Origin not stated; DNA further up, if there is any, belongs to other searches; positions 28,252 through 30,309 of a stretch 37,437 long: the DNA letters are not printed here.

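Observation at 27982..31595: A diverged duplicate of the pth2 3' end brackets a two-gene surface-protein cassette; this looks like an att-like integration scar without an integrase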

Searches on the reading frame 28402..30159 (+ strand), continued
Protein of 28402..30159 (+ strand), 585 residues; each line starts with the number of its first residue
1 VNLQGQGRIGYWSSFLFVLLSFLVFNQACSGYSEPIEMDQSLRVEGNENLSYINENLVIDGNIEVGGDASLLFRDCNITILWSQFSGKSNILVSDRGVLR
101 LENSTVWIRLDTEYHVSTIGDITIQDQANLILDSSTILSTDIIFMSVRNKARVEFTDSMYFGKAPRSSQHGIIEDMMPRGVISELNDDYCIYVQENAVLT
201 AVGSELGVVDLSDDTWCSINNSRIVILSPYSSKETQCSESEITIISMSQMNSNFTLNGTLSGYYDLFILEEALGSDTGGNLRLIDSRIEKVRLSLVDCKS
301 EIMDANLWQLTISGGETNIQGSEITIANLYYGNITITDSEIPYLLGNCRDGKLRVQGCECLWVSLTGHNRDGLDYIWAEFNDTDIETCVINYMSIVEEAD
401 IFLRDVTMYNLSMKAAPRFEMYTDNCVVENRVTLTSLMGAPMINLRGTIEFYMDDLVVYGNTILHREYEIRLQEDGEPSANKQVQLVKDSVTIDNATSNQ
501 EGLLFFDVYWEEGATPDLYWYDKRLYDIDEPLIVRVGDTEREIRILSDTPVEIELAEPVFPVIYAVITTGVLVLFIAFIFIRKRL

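Call 62: predict_structure(alignment_id=A2)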
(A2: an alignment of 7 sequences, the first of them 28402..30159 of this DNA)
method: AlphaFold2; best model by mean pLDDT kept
length: 585 residues; sequences in the alignment: 7
mean_pLDDT: 76.5   pTM: 0.57
mean pLDDT of the five models: 76.5, 71.5, 71.2, 70.3, 67.5
residues with pLDDT >= 90: 197; 70-90: 214; 50-70: 95; < 50: 79
segments of 3 or more residues with pLDDT < 50: 1-14, 21-34, 164-186, 248-251, 261-279
pLDDT, mean of each block of 10 residues (from residue 1): 34 48 39 55 89 88 92 93 66 95 89 65 94 90 87 94 50 38 49 92 88 86 77 75 57 53 34 35 64 63 78 80 85 89 78 90 74 77 88 67 93 85 93 78 90 85 90 89 90 90 93 79 84 90 92 76 74 89 68
secondary structure, 60 per line:
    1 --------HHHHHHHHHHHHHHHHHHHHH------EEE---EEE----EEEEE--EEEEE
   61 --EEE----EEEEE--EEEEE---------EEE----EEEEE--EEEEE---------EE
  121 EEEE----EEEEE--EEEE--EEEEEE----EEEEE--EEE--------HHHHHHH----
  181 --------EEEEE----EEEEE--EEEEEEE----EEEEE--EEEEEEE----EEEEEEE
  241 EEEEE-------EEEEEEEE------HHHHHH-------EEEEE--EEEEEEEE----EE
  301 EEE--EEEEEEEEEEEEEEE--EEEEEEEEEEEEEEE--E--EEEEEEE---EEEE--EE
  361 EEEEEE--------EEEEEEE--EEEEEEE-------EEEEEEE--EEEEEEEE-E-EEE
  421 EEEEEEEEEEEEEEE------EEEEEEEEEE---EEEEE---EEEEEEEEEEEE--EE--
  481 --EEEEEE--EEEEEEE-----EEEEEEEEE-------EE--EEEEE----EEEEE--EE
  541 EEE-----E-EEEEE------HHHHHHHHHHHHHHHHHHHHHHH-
elements in order: H9-29 E36-38 E42-44 E49-53 E56-60 E63-65 E70-74 E77-81 E91-93 E98-102 E105-109 E119-124 E129-133 E136-139 E142-147 E152-156 E159-161 H170-176 E189-193 E198-202 E205-211 E216-220 E223-229 E234-245 E253-260 H267-272 E280-284 E287-294 E299-303 E306-320 E323-337 E343-349 E353-356 E359-366 E375-381 E384-390 E398-404 E407-414 E418-435 E442-451 E455-459 E463-474 E483-488 E491-497 E503-511 E523-527 E532-536 E539-543 E551-555 H562-584
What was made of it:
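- Checked: BH585 is modelled with an N-terminal and a C-terminal hydrophobic helix (call 62).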

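Call 67: list_cluster_members(proteins=[P0001, P0008, P0010])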
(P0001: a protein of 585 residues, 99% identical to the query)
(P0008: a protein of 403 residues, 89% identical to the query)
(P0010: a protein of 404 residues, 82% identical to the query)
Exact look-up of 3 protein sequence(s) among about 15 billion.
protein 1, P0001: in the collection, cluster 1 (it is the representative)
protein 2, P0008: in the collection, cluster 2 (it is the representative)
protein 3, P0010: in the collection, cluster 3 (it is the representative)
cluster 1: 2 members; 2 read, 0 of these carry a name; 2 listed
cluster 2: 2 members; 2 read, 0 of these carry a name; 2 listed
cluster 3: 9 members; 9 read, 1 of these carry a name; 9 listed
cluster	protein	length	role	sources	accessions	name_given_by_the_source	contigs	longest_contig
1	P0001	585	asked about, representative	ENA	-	-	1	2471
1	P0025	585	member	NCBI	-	-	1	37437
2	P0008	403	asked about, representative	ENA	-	-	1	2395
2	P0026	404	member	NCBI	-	-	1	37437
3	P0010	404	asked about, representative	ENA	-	-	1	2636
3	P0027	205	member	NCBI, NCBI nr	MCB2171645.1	hypothetical protein KQH65_02775, partial [archaeon] | hypothetical protein [archaeon]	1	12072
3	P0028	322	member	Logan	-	-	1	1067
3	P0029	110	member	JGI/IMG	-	-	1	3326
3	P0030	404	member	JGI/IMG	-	-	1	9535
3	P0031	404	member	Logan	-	-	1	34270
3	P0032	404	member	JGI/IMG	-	-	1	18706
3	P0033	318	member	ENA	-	-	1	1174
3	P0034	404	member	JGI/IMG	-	-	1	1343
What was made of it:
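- The window is a single MAG contig (call 67), and co-occurring strains with different arrangements clearly exist.
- Tried and rejected: The window's own proteins appeared only later, through a cluster look-up (call 67).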

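Call 68: find_encoding_contigs(protein=P0031, flank=10000, max_places=3)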
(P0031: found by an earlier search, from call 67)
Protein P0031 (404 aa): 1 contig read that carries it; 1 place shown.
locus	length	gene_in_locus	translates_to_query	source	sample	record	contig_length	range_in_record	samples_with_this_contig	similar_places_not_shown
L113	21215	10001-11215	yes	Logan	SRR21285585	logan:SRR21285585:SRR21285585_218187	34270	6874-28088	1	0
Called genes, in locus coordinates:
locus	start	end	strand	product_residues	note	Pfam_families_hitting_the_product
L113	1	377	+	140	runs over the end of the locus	PF00903:Glyoxalase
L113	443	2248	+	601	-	PF08439:Peptidase_M3_N, PF01432:Peptidase_M3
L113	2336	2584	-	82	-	PF23477:zf_Tbcl_2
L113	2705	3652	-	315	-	PF02274:ADI (faint), PF19420:DDAH_eukar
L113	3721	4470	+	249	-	PF01925:TauE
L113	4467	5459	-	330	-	PF01207:Dus, PF00977:His_biosynth (faint)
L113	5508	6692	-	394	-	PF01053:Cys_Met_Meta_PP, PF00155:Aminotran_1_2 (weak)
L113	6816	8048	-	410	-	PF12832:MFS_1_like, PF07690:MFS_1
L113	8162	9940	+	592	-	-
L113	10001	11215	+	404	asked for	PF01094:ANF_receptor, PF13458:Peripla_BP_6 (faint)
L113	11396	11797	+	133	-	-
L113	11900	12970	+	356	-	-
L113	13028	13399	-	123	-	PF01981:PTH2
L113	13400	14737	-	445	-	PF01336:tRNA_anti-codon, PF00152:tRNA-synt_2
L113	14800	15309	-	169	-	-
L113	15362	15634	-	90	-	PF01918:Alba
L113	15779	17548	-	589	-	PF07969:Amidohydro_3, PF01979:Amidohydro_1 (weak), PF07969:Amidohydro_3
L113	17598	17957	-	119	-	PF26247:DUF8058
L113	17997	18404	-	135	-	PF00174:Oxidored_molyb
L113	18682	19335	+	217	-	PF00730:HhH-GPD, PF00633:HHH (weak)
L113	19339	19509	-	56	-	-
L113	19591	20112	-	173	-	PF00132:Hexapep (weak), PF25087:GMPPB_C (faint), PF25084:LbH_EIF2B, PF00132:Hexapep (weak)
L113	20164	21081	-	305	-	PF02445:NadA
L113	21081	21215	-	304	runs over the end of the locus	PF02749:QRPTase_N, PF01729:QRPTase_C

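Call 73: fold_search(model_id=the predicted structure, library=pdb)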
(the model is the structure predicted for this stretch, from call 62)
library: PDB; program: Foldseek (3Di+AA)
matches with E <= 10: 612; with E <= 0.001: 0
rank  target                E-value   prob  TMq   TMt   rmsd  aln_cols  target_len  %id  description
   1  7o7t                  1.3e-03  0.38  0.13  0.11  22.8       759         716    8  Structure of the PL6 family alginate lyase Patl3640 from Pseudoalteromonas atlantica T6c in complex with 4-deoxy-L-eryth (released 2021-07-28)
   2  7o77                  2.0e-03  0.72  0.17  0.14  23.2       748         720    7  Structure of the PL6 family alginate lyase Patl3640 from Pseudoalteromonas atlantica T6c (released 2021-07-28)
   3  7dmk_D                3.6e-03  0.25  0.13  0.11  23.6       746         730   10  PL6 alginate lyase BcAlyPL6 (released 2021-10-06)
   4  5gkd_A                5.8e-03  0.33  0.14  0.12  23.8       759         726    8  Structure of PL6 family alginate lyase AlyGC (released 2017-02-08)
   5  8bwk_B                7.3e-03  0.33  0.15  0.13  23.7       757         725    8  Metagenomic derived PL6 alginate lyase (released 2023-12-20)
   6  4v4c_B                8.1e-03  1.00  0.10  0.20   4.4       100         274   12  Crystal Structure of Pyrogallol-Phloroglucinol Transhydroxylase from Pelobacter acidigallici (released 2014-07-09)
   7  3jur_A                8.5e-03  0.15  0.10  0.12  18.1       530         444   10  The crystal structure of a hyperthermoactive Exopolygalacturonase from Thermotoga maritima (released 2009-11-17)
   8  7dmk_B                9.3e-03  0.21  0.14  0.12  23.3       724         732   10  PL6 alginate lyase BcAlyPL6 (released 2021-10-06)
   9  3eqn_A                1.6e-02  0.60  0.18  0.15  22.3       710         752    8  Crystal structure of beta-1,3-glucanase from Phanerochaete chrysosporium (Lam55A) (released 2009-02-03)
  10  3vst_A                1.7e-02  0.15  0.10  0.09  15.7       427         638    7  The complex structure of XylC with Tris (released 2013-02-27)
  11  3jur_D                1.8e-02  0.13  0.10  0.11  18.8       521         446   11  The crystal structure of a hyperthermoactive Exopolygalacturonase from Thermotoga maritima (released 2009-11-17)
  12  9beh_A                1.9e-02  0.44  0.19  0.19  15.9       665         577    8  Structure of GH110A in complex with galactose-6-sulfate (released 2025-08-27)
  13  2x85_A                1.9e-02  0.30  0.16  0.15  15.7       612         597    9  Tailspike protein of E. coli bacteriophage HK620 in complex with hexasaccharide (released 2011-03-23)
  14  4xkw_A                1.9e-02  0.21  0.13  0.13  16.2       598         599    8  Tailspike protein mutant D339N of E. coli bacteriophage HK620 in complex with pentasaccharide (released 2016-01-20)
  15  7jwf_B                2.0e-02  0.38  0.13  0.14  16.4       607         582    6  Crystal structure of PdGH110B D344N in complex with alpha-(1,3)-galactobiose (released 2020-11-04)
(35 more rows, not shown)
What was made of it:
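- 28402..30159 (+): BH585: a membrane-anchored, sequon-rich, all-beta surface protein. It has no Pfam family and only 7 homologues in the 5.8-billion-protein collection. All fold matches are right-handed beta-helix proteins, but the matches are weak (call 73).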
